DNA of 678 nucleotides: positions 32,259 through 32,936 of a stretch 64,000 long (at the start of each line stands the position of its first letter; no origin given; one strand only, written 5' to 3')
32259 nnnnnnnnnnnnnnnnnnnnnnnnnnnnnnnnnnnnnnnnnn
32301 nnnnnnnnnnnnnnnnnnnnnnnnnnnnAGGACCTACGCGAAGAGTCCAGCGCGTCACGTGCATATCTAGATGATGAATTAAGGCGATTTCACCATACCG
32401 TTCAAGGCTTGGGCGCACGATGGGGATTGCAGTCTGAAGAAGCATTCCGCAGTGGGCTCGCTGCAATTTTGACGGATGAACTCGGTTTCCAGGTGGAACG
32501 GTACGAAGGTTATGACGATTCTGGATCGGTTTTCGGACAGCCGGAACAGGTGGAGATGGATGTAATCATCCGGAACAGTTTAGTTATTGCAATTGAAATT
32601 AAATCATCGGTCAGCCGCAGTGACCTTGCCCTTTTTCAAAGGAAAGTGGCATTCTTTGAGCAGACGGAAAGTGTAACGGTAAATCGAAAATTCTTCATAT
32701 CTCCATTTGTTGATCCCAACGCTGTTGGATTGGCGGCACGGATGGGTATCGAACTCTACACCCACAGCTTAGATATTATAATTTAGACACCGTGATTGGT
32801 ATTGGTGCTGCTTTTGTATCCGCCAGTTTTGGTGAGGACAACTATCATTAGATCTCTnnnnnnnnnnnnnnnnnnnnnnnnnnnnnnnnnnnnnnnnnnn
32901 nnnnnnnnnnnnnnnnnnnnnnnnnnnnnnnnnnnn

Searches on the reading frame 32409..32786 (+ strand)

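Call 81: search_protein_families(library=pfam, proteins=[window:32409-32786:+], max_evalue=0.01)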
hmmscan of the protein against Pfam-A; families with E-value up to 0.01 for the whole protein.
window:32409-32786:+ (125 aa): 2 families
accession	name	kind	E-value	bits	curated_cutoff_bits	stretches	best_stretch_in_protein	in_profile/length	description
PF07788.17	PDDEXK_10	-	6.4e-19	68.1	21.2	1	46-115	1-74/74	PD-(D/E)XK nuclease superfamily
PF12644.12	DUF3782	-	1.1e-16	61.2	24.4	1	1-45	34-78/78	Protein of unknown function (DUF3782)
